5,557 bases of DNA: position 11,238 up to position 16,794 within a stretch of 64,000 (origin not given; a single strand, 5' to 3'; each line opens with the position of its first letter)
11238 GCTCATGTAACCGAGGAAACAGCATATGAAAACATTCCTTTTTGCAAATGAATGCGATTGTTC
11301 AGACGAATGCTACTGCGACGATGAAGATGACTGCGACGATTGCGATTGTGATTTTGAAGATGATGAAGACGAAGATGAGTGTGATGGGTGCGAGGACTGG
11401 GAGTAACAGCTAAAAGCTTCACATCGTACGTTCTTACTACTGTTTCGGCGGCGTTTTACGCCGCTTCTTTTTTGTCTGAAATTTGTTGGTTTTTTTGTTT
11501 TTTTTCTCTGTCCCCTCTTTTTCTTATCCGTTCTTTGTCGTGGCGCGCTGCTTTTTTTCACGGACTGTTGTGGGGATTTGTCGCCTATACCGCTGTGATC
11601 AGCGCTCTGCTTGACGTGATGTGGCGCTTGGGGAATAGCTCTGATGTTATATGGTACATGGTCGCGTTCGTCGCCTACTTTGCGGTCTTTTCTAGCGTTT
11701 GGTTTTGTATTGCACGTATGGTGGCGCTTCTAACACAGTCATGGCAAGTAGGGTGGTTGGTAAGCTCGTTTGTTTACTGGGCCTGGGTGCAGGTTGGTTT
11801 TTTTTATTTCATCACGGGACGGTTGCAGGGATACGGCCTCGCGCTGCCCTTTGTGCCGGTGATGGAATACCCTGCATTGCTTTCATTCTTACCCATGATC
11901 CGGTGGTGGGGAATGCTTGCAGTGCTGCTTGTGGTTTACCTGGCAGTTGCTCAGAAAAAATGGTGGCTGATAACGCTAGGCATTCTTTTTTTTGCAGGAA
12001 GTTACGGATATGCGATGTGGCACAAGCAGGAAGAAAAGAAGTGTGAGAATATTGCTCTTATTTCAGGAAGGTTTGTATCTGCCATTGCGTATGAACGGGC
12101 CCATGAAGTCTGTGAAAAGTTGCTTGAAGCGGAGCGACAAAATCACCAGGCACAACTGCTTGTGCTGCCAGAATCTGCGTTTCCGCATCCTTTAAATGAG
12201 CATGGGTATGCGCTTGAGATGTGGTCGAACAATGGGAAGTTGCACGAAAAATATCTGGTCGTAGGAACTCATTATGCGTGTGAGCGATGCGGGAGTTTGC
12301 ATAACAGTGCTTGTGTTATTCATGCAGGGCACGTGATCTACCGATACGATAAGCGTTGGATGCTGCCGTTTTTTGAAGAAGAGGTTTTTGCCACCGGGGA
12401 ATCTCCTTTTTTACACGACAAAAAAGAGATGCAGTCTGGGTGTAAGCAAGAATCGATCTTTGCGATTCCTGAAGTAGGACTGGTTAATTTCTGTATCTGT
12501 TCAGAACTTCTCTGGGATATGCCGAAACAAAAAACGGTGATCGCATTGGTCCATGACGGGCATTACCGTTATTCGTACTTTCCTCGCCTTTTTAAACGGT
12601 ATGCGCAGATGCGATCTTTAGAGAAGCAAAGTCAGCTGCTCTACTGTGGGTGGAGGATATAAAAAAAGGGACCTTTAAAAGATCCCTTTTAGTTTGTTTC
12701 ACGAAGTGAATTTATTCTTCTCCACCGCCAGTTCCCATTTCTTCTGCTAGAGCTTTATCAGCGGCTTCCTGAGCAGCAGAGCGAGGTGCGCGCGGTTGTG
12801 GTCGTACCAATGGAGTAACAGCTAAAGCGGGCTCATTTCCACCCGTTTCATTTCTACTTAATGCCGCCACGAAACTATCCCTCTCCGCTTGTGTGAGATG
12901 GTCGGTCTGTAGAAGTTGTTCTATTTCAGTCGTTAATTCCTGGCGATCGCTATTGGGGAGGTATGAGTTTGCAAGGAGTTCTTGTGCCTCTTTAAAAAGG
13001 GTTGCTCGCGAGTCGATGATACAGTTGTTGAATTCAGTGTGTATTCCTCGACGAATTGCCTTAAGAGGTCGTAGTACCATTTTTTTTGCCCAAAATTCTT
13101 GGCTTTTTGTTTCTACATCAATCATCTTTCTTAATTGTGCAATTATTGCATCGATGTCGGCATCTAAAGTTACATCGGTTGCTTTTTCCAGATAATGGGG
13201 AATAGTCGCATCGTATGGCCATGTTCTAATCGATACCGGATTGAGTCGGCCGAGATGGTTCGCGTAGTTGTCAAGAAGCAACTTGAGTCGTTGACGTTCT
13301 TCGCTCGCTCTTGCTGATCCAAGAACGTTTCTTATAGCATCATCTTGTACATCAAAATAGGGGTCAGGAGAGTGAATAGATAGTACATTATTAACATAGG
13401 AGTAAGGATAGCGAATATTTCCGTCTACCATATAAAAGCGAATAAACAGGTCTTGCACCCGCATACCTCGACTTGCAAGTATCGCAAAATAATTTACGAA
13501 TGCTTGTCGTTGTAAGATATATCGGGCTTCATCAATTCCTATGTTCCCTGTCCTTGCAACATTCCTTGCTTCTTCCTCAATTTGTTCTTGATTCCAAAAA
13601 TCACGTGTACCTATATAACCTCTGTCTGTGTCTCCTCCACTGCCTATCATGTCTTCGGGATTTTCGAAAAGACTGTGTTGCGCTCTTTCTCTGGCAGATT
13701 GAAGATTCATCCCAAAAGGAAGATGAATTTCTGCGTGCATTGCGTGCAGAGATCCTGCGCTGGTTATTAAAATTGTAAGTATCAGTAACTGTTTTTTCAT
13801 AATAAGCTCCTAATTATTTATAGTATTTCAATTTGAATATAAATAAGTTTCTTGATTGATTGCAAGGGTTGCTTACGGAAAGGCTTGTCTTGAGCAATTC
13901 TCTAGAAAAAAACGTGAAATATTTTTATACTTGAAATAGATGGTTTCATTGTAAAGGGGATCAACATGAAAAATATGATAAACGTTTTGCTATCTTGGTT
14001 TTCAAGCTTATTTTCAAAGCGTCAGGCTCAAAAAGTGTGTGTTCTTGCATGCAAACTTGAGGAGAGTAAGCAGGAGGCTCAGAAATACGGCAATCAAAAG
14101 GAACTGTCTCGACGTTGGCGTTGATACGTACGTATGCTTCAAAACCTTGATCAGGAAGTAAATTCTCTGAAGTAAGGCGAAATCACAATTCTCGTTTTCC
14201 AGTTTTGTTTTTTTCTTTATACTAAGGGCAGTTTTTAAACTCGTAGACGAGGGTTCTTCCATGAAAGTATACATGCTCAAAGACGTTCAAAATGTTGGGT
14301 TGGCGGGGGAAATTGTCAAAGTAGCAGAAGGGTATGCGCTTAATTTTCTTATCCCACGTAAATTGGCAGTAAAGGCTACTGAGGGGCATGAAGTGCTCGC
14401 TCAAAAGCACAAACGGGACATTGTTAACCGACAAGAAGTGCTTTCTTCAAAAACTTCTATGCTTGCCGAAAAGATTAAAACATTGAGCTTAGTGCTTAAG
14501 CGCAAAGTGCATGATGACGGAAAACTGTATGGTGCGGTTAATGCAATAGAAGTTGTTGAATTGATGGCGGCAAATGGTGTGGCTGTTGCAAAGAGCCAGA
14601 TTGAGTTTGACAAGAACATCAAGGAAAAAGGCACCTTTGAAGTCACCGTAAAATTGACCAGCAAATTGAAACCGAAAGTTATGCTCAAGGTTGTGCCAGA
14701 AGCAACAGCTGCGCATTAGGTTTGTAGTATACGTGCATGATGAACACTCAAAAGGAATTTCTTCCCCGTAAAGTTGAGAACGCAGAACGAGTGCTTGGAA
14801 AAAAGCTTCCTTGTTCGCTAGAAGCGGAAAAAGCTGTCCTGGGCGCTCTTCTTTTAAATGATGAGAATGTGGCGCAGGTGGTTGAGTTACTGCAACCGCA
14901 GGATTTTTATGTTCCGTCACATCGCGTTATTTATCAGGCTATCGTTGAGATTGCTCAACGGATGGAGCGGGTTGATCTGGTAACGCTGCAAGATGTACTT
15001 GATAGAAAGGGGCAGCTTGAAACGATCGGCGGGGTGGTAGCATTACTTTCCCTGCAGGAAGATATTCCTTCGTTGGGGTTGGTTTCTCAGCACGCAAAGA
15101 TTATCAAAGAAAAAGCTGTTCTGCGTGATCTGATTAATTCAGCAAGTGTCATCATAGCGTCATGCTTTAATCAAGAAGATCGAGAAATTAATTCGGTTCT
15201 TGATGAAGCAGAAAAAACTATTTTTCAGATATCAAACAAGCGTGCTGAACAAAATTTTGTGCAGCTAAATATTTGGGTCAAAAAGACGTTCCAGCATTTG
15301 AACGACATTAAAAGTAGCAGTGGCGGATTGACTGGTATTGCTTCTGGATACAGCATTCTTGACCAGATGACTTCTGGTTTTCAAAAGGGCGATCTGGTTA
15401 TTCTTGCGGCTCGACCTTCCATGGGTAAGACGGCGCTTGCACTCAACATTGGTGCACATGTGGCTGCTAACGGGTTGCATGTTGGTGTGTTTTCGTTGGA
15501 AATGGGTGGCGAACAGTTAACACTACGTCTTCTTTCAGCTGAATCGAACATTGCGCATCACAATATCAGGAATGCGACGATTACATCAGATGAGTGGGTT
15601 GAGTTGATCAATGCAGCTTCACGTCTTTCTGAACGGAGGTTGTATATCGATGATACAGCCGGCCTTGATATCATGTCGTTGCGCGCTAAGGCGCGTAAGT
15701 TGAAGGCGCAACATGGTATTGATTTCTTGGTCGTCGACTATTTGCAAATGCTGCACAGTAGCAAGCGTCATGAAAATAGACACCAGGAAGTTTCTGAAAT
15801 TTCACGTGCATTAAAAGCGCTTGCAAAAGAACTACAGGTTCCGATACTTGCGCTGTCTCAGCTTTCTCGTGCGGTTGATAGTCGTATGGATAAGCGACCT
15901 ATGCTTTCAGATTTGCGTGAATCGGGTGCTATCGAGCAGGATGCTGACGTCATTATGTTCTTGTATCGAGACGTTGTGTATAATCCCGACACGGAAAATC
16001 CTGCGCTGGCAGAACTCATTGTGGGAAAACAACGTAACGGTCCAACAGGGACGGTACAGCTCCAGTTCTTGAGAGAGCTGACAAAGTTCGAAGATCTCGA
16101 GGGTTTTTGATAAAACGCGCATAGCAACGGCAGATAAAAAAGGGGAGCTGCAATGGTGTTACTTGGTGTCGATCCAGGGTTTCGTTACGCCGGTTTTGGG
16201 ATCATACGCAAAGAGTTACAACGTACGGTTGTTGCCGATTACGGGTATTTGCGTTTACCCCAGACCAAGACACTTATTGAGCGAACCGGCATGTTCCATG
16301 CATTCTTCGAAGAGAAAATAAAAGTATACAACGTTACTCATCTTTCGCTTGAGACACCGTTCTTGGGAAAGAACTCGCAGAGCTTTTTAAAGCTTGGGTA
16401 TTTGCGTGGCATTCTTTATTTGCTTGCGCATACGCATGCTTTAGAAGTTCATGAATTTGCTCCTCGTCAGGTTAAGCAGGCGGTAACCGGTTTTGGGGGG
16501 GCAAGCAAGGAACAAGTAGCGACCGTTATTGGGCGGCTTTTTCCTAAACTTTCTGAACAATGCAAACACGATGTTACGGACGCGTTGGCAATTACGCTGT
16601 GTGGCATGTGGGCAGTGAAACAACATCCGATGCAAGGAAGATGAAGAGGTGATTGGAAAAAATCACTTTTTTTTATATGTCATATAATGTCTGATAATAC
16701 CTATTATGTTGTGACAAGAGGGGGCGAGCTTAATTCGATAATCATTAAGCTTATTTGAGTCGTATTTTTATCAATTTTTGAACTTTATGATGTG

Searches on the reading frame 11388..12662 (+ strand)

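Call 10: search_protein_families(library=ncbifam, proteins=[window:11388-12662:+], max_evalue=0.00001)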
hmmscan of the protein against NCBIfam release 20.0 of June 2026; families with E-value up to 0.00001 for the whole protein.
window:11388-12662:+ (424 aa): 1 family
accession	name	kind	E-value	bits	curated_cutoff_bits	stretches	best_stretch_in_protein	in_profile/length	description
TIGR00546.1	lnt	equivalog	7.5e-17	61.6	132.9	1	62-416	1-376/395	apolipoprotein N-acyltransferase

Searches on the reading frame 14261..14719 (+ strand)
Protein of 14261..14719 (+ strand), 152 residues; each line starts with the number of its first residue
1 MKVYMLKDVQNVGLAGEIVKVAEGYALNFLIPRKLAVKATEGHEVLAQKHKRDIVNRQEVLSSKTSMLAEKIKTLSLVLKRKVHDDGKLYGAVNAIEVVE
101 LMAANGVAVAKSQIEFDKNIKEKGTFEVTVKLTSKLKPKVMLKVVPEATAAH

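Call 62: search_protein_families(library=pfam, proteins=[window:14261-14719:+], max_evalue=0.001)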
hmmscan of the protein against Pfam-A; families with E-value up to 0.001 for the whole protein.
window:14261-14719:+ (152 aa): 2 families
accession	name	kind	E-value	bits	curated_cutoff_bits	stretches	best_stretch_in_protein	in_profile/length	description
PF03948.19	Ribosomal_L9_C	-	1.7e-18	67.3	23.2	1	67-145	5-85/86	Ribosomal protein L9, C-terminal domain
PF01281.25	Ribosomal_L9_N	-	5.4e-18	64.7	20.7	1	1-42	1-42/47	Ribosomal protein L9, N-terminal domain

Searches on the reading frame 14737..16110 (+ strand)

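Call 10: search_protein_families(library=ncbifam, proteins=[window:14737-16110:+], max_evalue=0.00001)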
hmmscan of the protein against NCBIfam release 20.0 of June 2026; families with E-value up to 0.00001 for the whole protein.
window:14737-16110:+ (457 aa): 16 families
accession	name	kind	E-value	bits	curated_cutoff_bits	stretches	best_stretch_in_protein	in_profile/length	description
TIGR00665.1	DnaB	equivalog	8.9e-163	542.1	385.25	1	25-455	3-434/435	replicative DNA helicase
NF004384.0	PRK05748.1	equivalog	1.2e-162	541.6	525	1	22-455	8-443/452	replicative DNA helicase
NF005852.0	PRK07773.1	equivalog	1.7e-152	509.7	780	2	16-399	16-399/886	replicative DNA helicase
NF004109.0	PRK05595.1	equivalog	1.1e-150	502.2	737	1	22-455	6-439/444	replicative DNA helicase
TIGR03600.1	phage_DnaB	exception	6.3e-133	443.8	498.65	1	27-444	1-421/421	phage replicative helicase, DnaB family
NF040583.1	dnaB_SPI-7_type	exception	1.9e-132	442.4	655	1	25-454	2-434/434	SPI-7-type island replicative DNA helicase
NF005424.0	PRK07004.1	equivalog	9.9e-132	439.7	834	1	24-455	15-452/460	replicative DNA helicase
NF006443.0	PRK08760.1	equivalog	6.1e-131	437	741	1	24-454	33-467/476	replicative DNA helicase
NF006606.0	PRK09165.1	equivalog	2.7e-130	435.3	540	1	15-455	12-488/497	replicative DNA helicase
NF006306.0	PRK08506.1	equivalog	7.4e-125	417.2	596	2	27-420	6-395/472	replicative DNA helicase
NF005369.0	PRK06904.1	equivalog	4.4e-121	404.9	809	1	25-454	26-464/474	replicative DNA helicase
NF005945.0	PRK08006.1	equivalog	1.4e-115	386.9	898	1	14-455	16-464/471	replicative DNA helicase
NF006458.0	PRK08840.1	equivalog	8.2e-115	384.1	884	1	22-455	18-457/464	replicative DNA helicase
NF004967.0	PRK06321.1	equivalog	3.6e-106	355.9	751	1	18-454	10-465/472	replicative DNA helicase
NF005240.0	PRK06749.1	subfamily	4.6e-100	335.4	686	1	28-453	6-426/428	replicative DNA helicase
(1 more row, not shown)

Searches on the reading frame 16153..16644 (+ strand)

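Call 62: search_protein_families(library=pfam, proteins=[window:16153-16644:+], max_evalue=0.001)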
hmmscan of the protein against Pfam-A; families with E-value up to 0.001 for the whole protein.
window:16153-16644:+ (163 aa): 1 family
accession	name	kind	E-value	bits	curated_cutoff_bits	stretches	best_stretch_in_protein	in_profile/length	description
PF02075.23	RuvC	-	4.1e-33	114.8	22.2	1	4-150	2-147/148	Crossover junction endodeoxyribonuclease RuvC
